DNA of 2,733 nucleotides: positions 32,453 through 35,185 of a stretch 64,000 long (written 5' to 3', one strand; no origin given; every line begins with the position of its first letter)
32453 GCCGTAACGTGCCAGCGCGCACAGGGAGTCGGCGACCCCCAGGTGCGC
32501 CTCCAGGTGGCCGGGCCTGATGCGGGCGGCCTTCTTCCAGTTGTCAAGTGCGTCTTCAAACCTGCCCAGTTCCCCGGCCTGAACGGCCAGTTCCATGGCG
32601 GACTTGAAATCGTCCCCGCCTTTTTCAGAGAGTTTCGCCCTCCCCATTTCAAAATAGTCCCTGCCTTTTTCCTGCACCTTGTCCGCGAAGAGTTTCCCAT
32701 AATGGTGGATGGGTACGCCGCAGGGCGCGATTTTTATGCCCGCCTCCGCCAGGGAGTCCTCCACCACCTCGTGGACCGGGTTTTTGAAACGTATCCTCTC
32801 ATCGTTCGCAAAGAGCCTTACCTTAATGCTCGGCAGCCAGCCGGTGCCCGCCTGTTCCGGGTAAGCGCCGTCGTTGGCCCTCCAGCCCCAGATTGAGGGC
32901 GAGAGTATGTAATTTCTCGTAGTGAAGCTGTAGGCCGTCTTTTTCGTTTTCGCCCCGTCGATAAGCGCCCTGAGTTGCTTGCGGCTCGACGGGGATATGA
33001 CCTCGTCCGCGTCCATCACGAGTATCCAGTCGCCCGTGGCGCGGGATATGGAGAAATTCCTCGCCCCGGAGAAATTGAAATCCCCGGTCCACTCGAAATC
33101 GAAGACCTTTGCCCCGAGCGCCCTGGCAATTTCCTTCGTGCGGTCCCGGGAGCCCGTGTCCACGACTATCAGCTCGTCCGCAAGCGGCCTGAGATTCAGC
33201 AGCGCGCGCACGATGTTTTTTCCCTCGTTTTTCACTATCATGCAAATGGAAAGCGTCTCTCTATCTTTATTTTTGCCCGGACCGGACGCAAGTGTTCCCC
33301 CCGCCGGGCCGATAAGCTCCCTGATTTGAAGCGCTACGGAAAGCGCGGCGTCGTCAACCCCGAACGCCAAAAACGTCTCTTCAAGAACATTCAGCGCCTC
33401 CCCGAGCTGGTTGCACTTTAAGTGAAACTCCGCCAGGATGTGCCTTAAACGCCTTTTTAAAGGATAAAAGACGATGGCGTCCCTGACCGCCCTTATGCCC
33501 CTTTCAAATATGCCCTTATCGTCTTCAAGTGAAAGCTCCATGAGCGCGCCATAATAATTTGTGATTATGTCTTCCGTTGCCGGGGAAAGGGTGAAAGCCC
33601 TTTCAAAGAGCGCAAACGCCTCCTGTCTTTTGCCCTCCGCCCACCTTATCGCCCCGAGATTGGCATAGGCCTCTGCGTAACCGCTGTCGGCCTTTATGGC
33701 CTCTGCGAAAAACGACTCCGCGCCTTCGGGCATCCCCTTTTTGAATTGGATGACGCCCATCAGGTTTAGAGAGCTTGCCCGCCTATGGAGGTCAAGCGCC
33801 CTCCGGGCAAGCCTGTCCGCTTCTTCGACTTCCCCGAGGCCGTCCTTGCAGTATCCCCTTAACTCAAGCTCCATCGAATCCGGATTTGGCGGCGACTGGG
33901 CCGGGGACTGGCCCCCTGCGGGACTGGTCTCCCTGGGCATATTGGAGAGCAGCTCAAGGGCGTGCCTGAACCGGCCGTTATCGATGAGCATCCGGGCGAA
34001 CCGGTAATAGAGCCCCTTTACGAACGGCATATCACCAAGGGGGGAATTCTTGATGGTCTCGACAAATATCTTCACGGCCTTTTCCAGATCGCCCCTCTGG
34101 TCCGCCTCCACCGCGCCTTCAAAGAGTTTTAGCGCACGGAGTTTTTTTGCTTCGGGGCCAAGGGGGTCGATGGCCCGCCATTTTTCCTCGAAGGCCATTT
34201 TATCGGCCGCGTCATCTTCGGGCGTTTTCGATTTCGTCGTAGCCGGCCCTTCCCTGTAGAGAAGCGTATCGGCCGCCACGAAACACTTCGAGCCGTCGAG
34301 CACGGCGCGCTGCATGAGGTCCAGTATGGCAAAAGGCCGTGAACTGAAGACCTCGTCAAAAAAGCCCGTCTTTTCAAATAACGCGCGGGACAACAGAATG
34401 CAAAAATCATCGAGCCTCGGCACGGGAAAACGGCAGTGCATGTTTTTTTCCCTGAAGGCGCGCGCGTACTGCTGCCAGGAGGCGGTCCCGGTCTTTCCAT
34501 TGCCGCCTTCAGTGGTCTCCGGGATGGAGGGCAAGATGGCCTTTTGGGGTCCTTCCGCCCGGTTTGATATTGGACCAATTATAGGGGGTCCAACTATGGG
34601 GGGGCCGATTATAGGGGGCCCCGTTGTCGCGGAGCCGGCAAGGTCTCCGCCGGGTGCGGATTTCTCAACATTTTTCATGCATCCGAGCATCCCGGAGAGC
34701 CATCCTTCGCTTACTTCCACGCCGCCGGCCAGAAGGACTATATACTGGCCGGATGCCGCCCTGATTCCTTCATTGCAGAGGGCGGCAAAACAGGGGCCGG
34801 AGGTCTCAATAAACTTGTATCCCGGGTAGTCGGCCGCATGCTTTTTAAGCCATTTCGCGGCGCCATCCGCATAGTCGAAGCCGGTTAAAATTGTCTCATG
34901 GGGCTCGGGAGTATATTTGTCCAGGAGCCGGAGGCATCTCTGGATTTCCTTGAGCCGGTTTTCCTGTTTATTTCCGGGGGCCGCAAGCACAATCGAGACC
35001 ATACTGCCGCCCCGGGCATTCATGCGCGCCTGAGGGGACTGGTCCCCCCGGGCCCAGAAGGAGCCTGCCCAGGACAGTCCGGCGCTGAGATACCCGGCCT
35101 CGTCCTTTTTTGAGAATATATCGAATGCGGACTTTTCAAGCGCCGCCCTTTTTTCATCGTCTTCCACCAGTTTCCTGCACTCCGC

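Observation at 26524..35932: Two megasynthase-like genes (1895 + 1223 aa, at least eight catalytic-type domains plus TPR arrays) between csrA-fliW and fliC: candidate flagellin glycosylation machine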

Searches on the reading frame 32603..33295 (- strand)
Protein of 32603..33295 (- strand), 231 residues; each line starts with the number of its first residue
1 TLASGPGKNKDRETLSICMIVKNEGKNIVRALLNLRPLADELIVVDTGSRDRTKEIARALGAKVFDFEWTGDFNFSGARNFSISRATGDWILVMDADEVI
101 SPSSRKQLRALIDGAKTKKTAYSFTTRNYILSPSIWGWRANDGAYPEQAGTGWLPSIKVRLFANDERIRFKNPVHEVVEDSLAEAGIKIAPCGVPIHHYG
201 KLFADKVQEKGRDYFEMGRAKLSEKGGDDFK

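Call 14: search_protein_families(library=pfam, proteins=[window:32603-33295:-], max_evalue=1)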
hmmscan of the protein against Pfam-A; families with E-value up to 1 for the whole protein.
window:32603-33295:- (231 aa): 7 families
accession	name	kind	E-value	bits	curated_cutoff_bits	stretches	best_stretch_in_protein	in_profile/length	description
PF00535.33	Glycos_transf_2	-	2.6e-21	76.7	23.3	1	16-114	1-105/168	Glycosyl transferase family 2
PF13704.12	Glyco_tranf_2_4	-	1.4e-06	29.2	27.5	1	34-111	13-97/98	Glycosyl transferase family 2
PF10111.15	Glyco_tranf_2_2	-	0.00013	22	27.3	1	17-112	4-106/276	Glycosyltransferase like family 2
PF13641.12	Glyco_tranf_2_3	-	0.0018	18.8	27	1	27-111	18-111/230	Glycosyltransferase like family 2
PF01078.27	Mg_chelatase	-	0.05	13.4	20.3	1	168-222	76-130/207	Magnesium chelatase, subunit ChlI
PF13896.12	Glyco_transf_49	-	0.19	11.4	27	1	78-119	121-160/329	Glycosyl-transferase for dystroglycan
PF01697.33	Glyco_transf_92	-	0.21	11.6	23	1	89-129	100-142/249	Glycosyltransferase family 92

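Call 47: search_solved_structures(query=window:32603-33295:-, max_evalue=0.00001, show_alignments=2)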
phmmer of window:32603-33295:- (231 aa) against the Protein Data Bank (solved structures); distinct sequences matched with E-value up to 0.00001: 4.
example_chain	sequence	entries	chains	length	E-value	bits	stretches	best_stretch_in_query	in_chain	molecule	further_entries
22ao_A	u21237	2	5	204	1.2e-27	100.2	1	6-209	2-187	GmaR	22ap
7msp_A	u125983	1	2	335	7.5e-09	38.7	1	9-108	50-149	SPbeta prophage-derived glycosyltransferase SunS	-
7msn_A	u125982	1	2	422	1.2e-08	38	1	9-108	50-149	SPbeta prophage-derived glycosyltransferase SunS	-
7msk_A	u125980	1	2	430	7e-06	29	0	18-108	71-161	Glyco_trans_2-like domain-containing protein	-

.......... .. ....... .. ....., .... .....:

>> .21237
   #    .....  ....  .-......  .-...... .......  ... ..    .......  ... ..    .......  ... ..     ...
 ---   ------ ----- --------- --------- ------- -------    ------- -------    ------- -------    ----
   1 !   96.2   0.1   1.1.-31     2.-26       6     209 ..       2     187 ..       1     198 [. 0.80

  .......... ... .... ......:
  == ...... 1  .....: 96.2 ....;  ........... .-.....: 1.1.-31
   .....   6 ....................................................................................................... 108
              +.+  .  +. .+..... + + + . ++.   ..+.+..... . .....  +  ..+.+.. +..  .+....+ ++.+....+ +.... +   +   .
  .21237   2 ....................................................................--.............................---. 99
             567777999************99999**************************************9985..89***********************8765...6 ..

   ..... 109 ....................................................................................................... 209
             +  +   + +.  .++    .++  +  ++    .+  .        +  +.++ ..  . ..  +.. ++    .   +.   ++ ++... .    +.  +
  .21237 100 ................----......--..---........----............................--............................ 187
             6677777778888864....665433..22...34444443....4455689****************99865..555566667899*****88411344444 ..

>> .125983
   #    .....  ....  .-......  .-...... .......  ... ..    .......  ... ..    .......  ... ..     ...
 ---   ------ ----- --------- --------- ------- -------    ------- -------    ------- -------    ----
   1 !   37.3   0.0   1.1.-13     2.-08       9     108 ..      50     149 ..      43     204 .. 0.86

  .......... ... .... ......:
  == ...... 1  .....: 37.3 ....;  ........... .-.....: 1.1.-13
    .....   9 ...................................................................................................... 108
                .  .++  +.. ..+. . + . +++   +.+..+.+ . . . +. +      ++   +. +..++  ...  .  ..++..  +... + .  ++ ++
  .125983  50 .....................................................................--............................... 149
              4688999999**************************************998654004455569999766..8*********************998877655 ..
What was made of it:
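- The GmaR-like GT2-TPR module is embedded in gene 1 (call 47).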

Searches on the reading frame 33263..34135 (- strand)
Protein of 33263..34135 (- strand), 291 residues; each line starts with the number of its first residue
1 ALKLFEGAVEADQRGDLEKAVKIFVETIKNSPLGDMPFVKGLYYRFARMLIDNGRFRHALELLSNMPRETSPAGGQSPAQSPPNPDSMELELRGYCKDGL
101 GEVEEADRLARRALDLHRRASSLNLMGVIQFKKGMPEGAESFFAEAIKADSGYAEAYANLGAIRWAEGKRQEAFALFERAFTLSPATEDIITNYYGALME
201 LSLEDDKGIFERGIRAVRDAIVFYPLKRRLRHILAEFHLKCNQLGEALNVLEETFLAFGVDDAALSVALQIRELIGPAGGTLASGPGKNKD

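Call 14: search_protein_families(library=pfam, proteins=[window:33263-34135:-], max_evalue=1)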
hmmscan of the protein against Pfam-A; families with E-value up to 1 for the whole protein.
window:33263-34135:- (291 aa): 28 families (the best 25 are shown)
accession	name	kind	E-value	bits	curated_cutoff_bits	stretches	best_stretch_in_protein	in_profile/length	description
PF07719.23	TPR_2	-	4e-13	48.8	27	2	154-185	1-32/34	Tetratricopeptide repeat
PF13181.12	TPR_8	-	2.1e-12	46.6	25.7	2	154-186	1-33/34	Tetratricopeptide repeat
PF14559.12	TPR_19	-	9.6e-12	45.5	25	2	165-201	2-38/68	Tetratricopeptide repeat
PF13428.12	TPR_14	-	8.8e-11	41.8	23.5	1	155-192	2-39/44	Tetratricopeptide repeat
PF00515.34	TPR_1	-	7.8e-10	38.6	27.8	2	154-185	1-32/34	Tetratricopeptide repeat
PF13424.12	TPR_12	-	1.1e-09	38.7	30.1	2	152-183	43-74/77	Tetratricopeptide repeat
PF13176.12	TPR_7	-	9e-09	35.2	27.9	1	156-186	1-31/36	Tetratricopeptide repeat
PF13374.12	TPR_10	-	6.5e-07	29.6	27.5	2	154-183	2-31/42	Tetratricopeptide repeat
PF13432.12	TPR_16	-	0.0001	23.1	32.7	1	100-153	10-64/65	Tetratricopeptide repeat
PF13431.12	TPR_17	-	0.00023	21.6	24.4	0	143-163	2-22/34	Tetratricopeptide repeat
PF01535.26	PPR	-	0.00034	21.1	25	0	52-68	12-28/31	PPR repeat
PF17874.7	TPR_MalT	-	0.00048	19.9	45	1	101-188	15-114/336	MalT-like TPR region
PF23914.1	TPR_CcmH_CycH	-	0.00054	20.3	42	1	154-237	50-130/158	Cytochrome c-type biogenesis protein H TPR domain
PF23231.1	HAT_Syf1_CNRKL1_C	-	0.00081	18.7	27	0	10-64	181-232/397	Pre-mRNA-splicing factor Syf1/CRNKL1 C-terminal HAT repeat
PF13414.12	TPR_11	-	0.00084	19.4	26.8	1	145-167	19-41/42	TPR repeat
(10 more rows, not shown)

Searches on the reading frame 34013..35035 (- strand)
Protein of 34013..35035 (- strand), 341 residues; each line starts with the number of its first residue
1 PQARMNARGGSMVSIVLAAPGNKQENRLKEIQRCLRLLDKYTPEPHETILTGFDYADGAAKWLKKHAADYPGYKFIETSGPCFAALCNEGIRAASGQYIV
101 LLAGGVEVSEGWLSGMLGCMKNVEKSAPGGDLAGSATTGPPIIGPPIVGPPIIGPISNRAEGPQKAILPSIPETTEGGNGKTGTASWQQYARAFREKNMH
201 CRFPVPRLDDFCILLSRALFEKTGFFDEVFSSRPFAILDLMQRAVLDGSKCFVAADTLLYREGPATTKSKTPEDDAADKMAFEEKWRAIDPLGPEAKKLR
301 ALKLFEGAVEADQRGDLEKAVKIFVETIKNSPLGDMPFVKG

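Call 14: search_protein_families(library=pfam, proteins=[window:34013-35035:-], max_evalue=1)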
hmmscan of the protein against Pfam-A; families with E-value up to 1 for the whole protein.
window:34013-35035:- (341 aa): 2 families
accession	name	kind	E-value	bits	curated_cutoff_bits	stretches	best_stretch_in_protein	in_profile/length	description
PF00535.33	Glycos_transf_2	-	1.3e-06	28.9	23.3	1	26-122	8-105/168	Glycosyl transferase family 2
PF04212.24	MIT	-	0.054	14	30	1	300-324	3-27/66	MIT (microtubule interacting and transport) domain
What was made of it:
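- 34073..35002 (-): GT2a (residues about 311-620): degenerate GT-A domain with a GPPII(V) repeat insertion; probably non-catalytic. Pfam E 1e-6 (call 14).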

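Call 48: search_solved_structures(query=window:34013-35035:-, max_evalue=1, show_alignments=2)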
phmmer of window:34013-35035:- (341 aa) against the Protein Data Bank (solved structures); distinct sequences matched with E-value up to 1: 2.
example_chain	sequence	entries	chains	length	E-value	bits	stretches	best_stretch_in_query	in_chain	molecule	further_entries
3bcv_A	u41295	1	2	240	0.0015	21.2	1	29-102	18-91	Putative glycosyltransferase protein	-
1gh6_A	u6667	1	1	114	0.6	12.6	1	182-210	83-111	Large T antigen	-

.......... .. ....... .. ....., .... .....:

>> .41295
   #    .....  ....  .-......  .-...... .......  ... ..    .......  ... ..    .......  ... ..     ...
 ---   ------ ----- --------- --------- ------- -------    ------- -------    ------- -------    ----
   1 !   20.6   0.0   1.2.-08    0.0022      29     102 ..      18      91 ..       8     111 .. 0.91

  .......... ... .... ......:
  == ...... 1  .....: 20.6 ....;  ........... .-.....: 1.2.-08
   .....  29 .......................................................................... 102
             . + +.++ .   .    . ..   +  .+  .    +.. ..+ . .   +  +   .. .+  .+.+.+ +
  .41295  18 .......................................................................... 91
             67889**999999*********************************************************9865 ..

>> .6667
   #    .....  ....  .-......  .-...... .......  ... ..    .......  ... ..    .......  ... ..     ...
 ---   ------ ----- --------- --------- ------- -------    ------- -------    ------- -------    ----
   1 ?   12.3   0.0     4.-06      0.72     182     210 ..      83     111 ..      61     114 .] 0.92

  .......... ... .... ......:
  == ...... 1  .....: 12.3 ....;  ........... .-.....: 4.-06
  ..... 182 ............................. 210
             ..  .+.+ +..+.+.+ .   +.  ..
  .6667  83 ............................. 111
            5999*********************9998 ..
